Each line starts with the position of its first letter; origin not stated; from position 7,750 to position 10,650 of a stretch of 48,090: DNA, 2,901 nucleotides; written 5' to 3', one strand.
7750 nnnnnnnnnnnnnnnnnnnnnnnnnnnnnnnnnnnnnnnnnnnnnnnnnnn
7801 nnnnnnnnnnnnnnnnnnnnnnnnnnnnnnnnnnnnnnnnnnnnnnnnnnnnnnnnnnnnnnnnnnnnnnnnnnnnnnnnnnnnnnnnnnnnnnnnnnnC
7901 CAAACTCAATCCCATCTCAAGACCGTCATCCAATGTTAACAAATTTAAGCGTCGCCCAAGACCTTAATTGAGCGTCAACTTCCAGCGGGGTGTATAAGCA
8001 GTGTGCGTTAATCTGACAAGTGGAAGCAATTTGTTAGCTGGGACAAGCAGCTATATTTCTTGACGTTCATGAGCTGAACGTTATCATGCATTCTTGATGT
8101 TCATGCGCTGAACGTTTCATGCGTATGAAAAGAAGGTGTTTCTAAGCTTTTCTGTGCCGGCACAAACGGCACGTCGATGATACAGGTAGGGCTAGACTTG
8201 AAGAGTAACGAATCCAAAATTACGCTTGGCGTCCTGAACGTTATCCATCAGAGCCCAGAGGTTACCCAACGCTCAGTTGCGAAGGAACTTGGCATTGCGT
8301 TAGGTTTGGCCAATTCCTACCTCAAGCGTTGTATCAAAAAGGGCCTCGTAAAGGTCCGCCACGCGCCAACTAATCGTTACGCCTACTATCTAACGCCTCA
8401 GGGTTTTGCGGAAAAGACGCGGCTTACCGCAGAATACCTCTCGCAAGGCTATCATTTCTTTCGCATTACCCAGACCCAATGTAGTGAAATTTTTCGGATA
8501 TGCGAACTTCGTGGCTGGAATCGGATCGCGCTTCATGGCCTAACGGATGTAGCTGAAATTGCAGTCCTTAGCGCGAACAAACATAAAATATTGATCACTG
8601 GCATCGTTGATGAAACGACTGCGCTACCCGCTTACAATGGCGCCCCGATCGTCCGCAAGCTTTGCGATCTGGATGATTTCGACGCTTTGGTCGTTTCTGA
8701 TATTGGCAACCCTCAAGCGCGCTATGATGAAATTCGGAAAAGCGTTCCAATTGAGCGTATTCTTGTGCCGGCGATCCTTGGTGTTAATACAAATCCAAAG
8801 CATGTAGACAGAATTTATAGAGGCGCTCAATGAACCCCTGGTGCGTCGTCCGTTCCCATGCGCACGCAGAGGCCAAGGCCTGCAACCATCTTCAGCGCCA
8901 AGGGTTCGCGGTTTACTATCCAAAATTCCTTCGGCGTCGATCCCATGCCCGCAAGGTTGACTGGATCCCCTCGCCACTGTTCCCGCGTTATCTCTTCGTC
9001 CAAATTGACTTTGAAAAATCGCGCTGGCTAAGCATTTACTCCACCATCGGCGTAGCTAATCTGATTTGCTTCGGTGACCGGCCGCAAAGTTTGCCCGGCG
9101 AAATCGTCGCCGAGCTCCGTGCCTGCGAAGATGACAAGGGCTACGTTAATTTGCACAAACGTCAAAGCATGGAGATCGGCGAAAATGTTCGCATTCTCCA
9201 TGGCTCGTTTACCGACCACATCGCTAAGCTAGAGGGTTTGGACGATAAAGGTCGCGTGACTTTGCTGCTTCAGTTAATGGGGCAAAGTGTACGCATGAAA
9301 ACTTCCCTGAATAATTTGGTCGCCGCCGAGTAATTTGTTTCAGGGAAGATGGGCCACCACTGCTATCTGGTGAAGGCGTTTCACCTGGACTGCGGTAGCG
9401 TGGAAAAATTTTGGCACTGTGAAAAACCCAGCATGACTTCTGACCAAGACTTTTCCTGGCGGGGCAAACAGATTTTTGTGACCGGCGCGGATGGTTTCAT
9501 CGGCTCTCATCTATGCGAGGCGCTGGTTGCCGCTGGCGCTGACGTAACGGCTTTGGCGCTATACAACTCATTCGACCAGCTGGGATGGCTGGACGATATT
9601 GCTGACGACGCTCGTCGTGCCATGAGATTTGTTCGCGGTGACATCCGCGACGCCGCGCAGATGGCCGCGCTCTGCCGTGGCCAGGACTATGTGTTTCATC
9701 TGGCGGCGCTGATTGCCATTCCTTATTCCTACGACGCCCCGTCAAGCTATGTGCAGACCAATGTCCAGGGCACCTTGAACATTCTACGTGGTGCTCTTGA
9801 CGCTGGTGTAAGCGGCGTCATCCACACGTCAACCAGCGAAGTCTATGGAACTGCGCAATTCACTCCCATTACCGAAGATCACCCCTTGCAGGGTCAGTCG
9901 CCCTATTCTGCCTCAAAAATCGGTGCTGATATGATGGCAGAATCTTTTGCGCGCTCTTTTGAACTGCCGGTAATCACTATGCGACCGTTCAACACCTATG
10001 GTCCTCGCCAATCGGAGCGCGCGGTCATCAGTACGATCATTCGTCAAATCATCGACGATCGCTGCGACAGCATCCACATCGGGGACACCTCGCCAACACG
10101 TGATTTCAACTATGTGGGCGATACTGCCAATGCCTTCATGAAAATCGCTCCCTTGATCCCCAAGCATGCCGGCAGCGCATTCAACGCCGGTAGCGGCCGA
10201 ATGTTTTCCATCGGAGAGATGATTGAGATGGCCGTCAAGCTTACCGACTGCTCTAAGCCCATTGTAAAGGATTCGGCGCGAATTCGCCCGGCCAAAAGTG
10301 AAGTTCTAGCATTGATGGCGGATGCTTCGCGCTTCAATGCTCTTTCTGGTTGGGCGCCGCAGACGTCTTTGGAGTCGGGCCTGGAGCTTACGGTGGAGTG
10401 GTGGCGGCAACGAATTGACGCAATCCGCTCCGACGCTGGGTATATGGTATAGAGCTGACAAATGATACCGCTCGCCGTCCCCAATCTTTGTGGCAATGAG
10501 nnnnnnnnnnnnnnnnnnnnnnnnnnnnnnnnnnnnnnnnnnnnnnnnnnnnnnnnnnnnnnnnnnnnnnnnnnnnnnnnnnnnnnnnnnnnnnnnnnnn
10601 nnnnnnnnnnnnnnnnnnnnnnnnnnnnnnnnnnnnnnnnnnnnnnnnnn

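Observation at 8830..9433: RfaH-like NusG paralog followed by a near-perfect ops element at the head of a ~39 kb co-directional glycan operon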

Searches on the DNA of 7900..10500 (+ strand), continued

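Call 35: search_with_rna_model(model_id=R1, sources=[window, L001, L002, L003, L004, L005, L006, L007, L008, L009, L010, L011, L012, L013, L014, L015, L016, L017, L018, L019, L020, L021, L022, L023, L024, L025, L026, L027, L028, L029, L030, L031, L032, L033, L034, L035, L036, L037, L038, L039, L040, L041, L042, L043, L044, L045, L046, L047, L048, L049, L050, L051, L052, L053, L054, L055, L056, L057, L058, L059, L060, L061, L062, L063, L064, L065, L066, L067, L068, L069, L070, L071, L072, L073, L074, L075, L076, L077, L078, L079, L080], max_evalue=0.00012, make_alignment=true)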
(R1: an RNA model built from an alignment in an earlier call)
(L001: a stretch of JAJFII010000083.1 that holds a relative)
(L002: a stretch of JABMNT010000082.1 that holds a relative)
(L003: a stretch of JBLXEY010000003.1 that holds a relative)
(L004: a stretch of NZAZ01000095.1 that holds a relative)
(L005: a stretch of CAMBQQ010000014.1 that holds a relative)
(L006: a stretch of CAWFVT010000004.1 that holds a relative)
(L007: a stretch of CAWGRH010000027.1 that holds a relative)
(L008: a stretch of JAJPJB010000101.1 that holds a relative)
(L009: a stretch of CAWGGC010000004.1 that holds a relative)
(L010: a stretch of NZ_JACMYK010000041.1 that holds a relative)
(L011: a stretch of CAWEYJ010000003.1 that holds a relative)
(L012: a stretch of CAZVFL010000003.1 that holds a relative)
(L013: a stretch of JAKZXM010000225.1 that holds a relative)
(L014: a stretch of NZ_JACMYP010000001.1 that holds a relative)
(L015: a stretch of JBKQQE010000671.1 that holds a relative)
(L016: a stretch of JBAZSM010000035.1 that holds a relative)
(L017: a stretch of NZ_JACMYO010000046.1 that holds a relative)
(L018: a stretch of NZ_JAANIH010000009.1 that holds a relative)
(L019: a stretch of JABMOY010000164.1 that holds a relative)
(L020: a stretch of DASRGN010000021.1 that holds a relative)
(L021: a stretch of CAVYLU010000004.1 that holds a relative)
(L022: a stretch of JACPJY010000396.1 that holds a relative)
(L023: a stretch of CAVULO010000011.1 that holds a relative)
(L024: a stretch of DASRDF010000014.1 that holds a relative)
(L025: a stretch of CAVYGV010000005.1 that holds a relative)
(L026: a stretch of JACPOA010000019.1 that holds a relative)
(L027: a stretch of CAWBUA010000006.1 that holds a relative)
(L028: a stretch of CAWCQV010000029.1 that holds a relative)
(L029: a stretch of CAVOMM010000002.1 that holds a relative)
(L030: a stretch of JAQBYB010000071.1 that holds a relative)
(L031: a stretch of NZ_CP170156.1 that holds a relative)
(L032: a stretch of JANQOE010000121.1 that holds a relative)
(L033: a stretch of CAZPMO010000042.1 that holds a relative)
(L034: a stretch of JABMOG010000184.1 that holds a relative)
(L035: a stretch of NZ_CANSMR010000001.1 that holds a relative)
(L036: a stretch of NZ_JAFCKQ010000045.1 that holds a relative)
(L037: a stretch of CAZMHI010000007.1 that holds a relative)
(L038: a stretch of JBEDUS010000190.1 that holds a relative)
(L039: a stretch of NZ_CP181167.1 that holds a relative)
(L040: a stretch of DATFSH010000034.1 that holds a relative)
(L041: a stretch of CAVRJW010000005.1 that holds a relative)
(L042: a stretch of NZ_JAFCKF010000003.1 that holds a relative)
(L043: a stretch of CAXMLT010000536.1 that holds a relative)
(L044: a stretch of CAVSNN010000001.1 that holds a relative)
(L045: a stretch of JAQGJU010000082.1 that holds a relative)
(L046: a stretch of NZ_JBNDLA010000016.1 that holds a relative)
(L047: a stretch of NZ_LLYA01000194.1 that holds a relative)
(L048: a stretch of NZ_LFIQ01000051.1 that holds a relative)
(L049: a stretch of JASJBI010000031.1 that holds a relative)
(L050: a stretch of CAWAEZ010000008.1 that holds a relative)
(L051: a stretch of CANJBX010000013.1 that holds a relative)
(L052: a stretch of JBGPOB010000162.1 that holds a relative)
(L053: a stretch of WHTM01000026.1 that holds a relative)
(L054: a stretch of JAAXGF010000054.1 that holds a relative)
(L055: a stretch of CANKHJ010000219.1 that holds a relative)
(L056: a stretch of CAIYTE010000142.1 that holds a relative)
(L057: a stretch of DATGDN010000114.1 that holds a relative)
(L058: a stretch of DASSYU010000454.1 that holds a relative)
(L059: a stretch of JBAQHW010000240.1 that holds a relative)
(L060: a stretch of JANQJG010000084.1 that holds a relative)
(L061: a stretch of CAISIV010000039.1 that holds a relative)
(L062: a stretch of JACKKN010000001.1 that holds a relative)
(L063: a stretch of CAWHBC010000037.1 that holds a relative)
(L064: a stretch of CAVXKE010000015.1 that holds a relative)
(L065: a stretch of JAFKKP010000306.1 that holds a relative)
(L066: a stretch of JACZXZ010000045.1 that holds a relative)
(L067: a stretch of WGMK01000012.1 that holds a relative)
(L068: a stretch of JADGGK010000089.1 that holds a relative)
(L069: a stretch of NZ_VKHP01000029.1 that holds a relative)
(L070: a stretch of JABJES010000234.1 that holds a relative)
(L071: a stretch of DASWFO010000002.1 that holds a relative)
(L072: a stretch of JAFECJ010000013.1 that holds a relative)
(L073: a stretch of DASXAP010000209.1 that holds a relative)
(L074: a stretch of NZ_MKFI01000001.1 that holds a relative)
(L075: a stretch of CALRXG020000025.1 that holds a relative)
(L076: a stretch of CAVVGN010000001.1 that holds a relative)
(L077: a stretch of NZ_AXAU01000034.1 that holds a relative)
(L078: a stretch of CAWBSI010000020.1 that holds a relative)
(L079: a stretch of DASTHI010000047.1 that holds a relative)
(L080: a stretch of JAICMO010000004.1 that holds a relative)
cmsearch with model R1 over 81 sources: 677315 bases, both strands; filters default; matches with E-value up to 0.00012: 64.
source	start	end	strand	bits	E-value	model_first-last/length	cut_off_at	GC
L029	4558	4601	+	60.9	9.3e-17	1-44/44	no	0.61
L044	4529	4572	+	60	1.8e-16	1-44/44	no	0.64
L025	4563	4606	+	57.5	1.1e-15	1-44/44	no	0.61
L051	2464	2507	+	56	3.3e-15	1-44/44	no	0.55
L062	4545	4588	+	55.6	4.5e-15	1-44/44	no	0.68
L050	4524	4567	+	55.2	5.9e-15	1-44/44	no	0.55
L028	4514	4557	+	55.2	6e-15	1-44/44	no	0.61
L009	4516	4559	+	54.9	7.5e-15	1-44/44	no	0.66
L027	4565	4608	+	53.8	1.7e-14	1-44/44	no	0.61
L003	4528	4571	+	53.8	1.8e-14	1-44/44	no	0.61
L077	4559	4603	+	53.1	2.8e-14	1-44/44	no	0.62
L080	3842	3885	+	51.4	9.7e-14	1-44/44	no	0.73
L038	4528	4570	+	51.1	1.3e-13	1-44/44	no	0.63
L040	1557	1599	+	50.9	1.5e-13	1-44/44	no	0.6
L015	4524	4567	+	50.9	1.5e-13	1-44/44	no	0.64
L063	4529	4572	+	50.8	1.6e-13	1-44/44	no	0.59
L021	4550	4593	+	49.2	4.9e-13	1-44/44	no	0.59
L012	4547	4589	+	48.2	1e-12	1-44/44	no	0.6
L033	4530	4572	+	47.5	1.7e-12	1-44/44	no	0.7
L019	4547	4589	+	47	2.5e-12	1-44/44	no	0.72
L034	4548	4590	+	46.7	3.3e-12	1-44/44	no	0.58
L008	4568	4609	+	46.5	3.6e-12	1-44/44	no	0.67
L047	4295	4338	+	45.3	8.9e-12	1-44/44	no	0.64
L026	4517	4560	+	44.7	1.3e-11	1-44/44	no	0.61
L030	4546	4589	+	43.4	3.6e-11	1-44/44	no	0.64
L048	4532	4576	+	43.1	4.4e-11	1-44/44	no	0.64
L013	1606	1648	+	42.7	5.9e-11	1-44/44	no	0.72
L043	4555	4598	+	42.1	9.2e-11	1-44/44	no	0.64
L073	4547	4591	+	41.3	1.6e-10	1-44/44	no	0.64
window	9363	9405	+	40.8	2.5e-10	1-44/44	no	0.56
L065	4535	4580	+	40.5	3e-10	1-44/44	no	0.63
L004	4542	4584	+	40.2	3.8e-10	1-44/44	no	0.56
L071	4522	4564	+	38.4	1.5e-09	1-44/44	no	0.63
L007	4521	4566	+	37.9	2.1e-09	1-44/44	no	0.61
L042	4550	4594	+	37.7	2.4e-09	1-44/44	no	0.64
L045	2314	2356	+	36.7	4.9e-09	1-44/44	no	0.63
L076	4563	4605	+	36.2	7.1e-09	1-44/44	no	0.6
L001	4559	4605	+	36.1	7.8e-09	1-44/44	no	0.64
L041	4520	4559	+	35.2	1.6e-08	1-44/44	no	0.65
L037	2934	2973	+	34.8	2e-08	1-44/44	no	0.55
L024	4516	4556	+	34.1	3.4e-08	1-44/44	no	0.73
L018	4532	4575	+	33.6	5e-08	1-44/44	no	0.59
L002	4535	4577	+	33.5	5.4e-08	1-44/44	no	0.7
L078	4523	4567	+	33.3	6e-08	1-44/44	no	0.6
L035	4532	4576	+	31.5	2.3e-07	1-44/44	no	0.64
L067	4539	4578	+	29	1.4e-06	1-44/44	no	0.65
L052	4531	4572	+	28.3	2.4e-06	1-41/44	3'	0.69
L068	3736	3775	+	27.9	3.2e-06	3-41/44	no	0.73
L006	4540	4586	+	26.7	7.8e-06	1-44/44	no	0.6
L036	4526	4571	+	26.7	7.8e-06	1-44/44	no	0.61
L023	4521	4564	+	26.5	9.5e-06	1-44/44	no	0.64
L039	4527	4576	+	26.2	1.2e-05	1-44/44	no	0.6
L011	4538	4584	+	25.9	1.5e-05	1-44/44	no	0.6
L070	1603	1643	-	25.3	2.3e-05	1-44/44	no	0.66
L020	4545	4585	+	25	2.7e-05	1-44/44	no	0.63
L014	4530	4575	+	24.8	3.2e-05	1-44/44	no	0.63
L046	4548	4593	+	24.8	3.2e-05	1-44/44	no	0.63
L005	3091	3129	+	24.3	4.7e-05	1-44/44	no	0.72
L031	4530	4575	+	24.3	4.8e-05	1-44/44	no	0.59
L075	4549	4594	+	24.3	4.8e-05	1-44/44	no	0.59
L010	4530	4575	+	24.2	5e-05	1-44/44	no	0.61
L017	4530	4575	+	24.2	5e-05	1-44/44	no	0.61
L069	4530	4575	+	24.2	5e-05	1-44/44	no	0.61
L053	4518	4563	+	23.1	0.00011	1-44/44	no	0.67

Alignment A6: 64 matches aligned to the model, 71 columns, each read 5' to 3' on its own strand. Consensus structure (alignment columns), stored with it:
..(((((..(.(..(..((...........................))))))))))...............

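Call 41: search_rna_families(sources=[L029, L044, L025, L012, L010, L039, L001, L003], threshold=evalue, max_evalue=1, show_alignments=2)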
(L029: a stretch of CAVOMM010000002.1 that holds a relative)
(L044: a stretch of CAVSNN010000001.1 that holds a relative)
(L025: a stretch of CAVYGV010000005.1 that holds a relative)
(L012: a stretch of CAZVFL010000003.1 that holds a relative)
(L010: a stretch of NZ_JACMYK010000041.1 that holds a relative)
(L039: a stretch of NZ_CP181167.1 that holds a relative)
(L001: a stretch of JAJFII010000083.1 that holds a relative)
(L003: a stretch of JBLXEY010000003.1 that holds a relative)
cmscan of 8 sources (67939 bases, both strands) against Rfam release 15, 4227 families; matches with E-value up to 1: 1.
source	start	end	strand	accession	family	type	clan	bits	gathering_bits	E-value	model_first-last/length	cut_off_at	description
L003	3021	3092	+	RF00005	tRNA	Gene; tRNA;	CL00001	69.6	29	4.1e-13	1-71/71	no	tRNA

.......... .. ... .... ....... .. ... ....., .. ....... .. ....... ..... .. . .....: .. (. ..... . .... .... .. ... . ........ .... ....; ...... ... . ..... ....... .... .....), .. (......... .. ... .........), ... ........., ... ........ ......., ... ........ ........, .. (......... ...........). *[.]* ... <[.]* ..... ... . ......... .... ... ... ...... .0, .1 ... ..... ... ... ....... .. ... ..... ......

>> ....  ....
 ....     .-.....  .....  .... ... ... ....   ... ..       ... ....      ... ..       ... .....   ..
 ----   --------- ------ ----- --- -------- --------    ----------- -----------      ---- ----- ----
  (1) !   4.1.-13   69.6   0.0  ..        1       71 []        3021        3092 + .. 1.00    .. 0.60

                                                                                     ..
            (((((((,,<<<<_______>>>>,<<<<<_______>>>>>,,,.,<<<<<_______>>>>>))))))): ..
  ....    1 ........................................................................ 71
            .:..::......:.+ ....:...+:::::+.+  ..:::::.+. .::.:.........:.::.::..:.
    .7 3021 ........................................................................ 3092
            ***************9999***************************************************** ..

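Call 60: search_with_rna_model(model_id=R1, sources=[L084, L087, L091, L094, L096, L100, L104, L106, L119, L125, L127, L128, L133, L139, L140, L149, L152, L161], max_evalue=0.01)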
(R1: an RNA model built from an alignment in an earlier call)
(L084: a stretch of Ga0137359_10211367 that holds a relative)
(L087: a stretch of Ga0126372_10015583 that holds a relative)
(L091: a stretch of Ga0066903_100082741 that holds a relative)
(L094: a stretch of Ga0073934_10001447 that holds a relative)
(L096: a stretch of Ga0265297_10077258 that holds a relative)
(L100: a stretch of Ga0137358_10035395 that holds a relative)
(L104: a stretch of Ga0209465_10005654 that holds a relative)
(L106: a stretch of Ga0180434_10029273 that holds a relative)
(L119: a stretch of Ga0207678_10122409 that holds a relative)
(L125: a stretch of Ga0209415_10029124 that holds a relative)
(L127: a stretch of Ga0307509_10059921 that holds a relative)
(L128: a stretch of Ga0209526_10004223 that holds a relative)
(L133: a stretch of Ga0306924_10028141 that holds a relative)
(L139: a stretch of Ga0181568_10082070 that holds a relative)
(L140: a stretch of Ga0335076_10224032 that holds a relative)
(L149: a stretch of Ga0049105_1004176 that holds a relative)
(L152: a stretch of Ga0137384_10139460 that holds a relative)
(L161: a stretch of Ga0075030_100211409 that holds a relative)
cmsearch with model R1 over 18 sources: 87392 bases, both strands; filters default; matches with E-value up to 0.01: 20.
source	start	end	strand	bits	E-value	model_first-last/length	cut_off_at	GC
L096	1783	1825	-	52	8.5e-15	1-44/44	no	0.65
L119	2153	2196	+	45.8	8.1e-13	1-44/44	no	0.59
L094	12038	12082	-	42.8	7.4e-12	1-44/44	no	0.71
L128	9502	9544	+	40.5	4.1e-11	1-44/44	no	0.6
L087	2415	2453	+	37.4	3.9e-10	1-44/44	no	0.67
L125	1537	1577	-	35.9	1.1e-09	1-44/44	no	0.68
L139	1254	1298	-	34.1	4.4e-09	1-44/44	no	0.56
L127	1848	1892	+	32.9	1.1e-08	1-44/44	no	0.51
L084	1588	1626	+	28.3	3.1e-07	1-44/44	no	0.59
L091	2932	2969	-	28.3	3.2e-07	1-44/44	no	0.55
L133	1184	1231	-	25.7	2.1e-06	1-44/44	no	0.65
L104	1315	1356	+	24.4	5.6e-06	1-44/44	no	0.62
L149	4762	4816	+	23.8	8.5e-06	1-44/44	no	0.65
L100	3099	3139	+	20.6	9e-05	1-44/44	no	0.68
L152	1021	1063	+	19.5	0.0002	3-40/44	no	0.58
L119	2157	2179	-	17.9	0.00066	5-27/44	no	0.65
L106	247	294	-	16.5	0.0019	1-44/44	no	0.6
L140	524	572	-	15.8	0.0031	3-38/44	no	0.57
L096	1799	1822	+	14.8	0.0065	4-28/44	no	0.58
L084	618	664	+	14.6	0.0079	1-44/44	no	0.68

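Call 94: search_with_rna_model(model_id=R1, sources=[L202, L203, L204, L205], max_evalue=10, filters=off)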
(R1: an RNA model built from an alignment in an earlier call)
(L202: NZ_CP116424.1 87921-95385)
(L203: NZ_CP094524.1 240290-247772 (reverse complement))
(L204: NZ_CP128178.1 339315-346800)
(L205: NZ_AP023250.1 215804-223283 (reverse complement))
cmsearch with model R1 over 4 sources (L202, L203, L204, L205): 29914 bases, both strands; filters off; matches with E-value up to 10: 11.
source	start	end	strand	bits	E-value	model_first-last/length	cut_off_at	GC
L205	4038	4073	+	18.1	0.0002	1-44/44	no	0.61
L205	1289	1324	+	6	1.5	1-44/44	no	0.61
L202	452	484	-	5.9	1.6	1-44/44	no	0.7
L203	3107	3119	-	5.7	1.8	10-22/44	no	0.54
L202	5966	5983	-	5.6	2.1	1-44/44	no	0.61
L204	3415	3435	-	4.8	3.5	6-26/44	no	0.52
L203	1735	1764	-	4.8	3.7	1-44/44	no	0.6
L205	5920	5946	+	4.7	4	3-33/44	no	0.78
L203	4493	4508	+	4.4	4.9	1-44/44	no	0.5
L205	4268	4279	-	3.9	7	1-44/44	no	0.5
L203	728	743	-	3.7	7.9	1-44/44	no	0.5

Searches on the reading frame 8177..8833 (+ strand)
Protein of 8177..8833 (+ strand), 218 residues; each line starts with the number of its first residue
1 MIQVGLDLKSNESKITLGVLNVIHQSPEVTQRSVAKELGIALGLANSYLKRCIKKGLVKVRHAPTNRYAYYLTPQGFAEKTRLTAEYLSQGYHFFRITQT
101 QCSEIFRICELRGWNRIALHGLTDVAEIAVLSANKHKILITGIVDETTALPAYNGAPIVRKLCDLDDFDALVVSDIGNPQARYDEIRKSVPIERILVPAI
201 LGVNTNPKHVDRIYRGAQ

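Call 4: search_protein_families(library=pfam, proteins=[window:8177-8833:+], max_evalue=0.01)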
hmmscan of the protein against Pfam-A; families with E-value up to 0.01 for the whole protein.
window:8177-8833:+ (218 aa): 4 families
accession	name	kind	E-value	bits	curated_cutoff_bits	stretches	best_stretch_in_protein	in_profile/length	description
PF13412.12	HTH_24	-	1.2e-09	38.1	21.9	1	14-59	3-48/48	Winged helix-turn-helix DNA-binding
PF12802.13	MarR_2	-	1e-06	29.3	27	1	17-66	8-58/61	MarR family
PF01978.25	TrmB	-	0.001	19.3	25.6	1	5-70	3-64/68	Sugar-specific transcriptional regulator TrmB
PF01047.28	MarR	-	0.0026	18.1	24.6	1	19-67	8-56/59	MarR family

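Call 5: search_protein_families(library=ncbifam, proteins=[window:8177-8833:+], max_evalue=0.01)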
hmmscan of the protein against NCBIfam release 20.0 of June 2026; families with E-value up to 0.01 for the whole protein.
window:8177-8833:+ (218 aa): 3 families
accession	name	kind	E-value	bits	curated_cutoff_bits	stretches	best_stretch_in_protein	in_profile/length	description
TIGR04176.1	MarR_EPS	equivalog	1.7e-19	69.8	88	1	14-93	4-87/105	MarR family EPS-associated transcriptional regulator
NF053610.1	Sso10a_fam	subfamily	0.0081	16.2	60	0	14-76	5-60/64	Sso10a family chromatin protein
NF050133.1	TransRegFabT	equivalog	0.0093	16.3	200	0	19-71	34-86/138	fatty acid biosynthesis transcriptional regulator FabT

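Call 83: search_solved_structures(query=window:8177-8830:+, max_evalue=1, show_alignments=0)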
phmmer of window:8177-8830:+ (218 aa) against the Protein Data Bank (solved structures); distinct sequences matched with E-value up to 1: 5.
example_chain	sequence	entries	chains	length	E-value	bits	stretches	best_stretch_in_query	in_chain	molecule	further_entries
6jbx_A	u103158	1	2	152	0.019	17.9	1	17-76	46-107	Fatty acid biosynthesis transcriptional regulator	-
3bj6_A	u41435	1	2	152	0.029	17.3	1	15-90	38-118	Transcriptional regulator, MarR family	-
7nwg_a2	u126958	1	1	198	0.66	12.9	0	29-59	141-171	ribosomal protein eS25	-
9b9s_A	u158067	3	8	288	0.79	12.7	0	33-95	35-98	Chemotaxis protein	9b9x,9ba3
3kcn_A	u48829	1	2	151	0.9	12.5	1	120-176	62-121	Adenylate cyclase homolog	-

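Call 84: search_protein_families(library=padloc, proteins=[window:8177-8830:+], max_evalue=0.01)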
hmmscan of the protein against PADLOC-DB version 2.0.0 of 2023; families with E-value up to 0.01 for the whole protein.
window:8177-8830:+ (218 aa): 4 families
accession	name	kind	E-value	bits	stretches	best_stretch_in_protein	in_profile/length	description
PDLC01857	CARF3--CARF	-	0.0014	16.3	0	17-69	134-184/201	-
PDLC03963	SoFic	-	0.0021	15.5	1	13-72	292-350/361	-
PDLC01434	CasR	-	0.0045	14.9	1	13-62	127-175/191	"CAS-I,CAS-II,CAS-III,CAS-IV,CAS-V,CAS-VI; associated_signaling"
PDLC02933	PRTase_III-A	-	0.0065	14.1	0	8-79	278-339/368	-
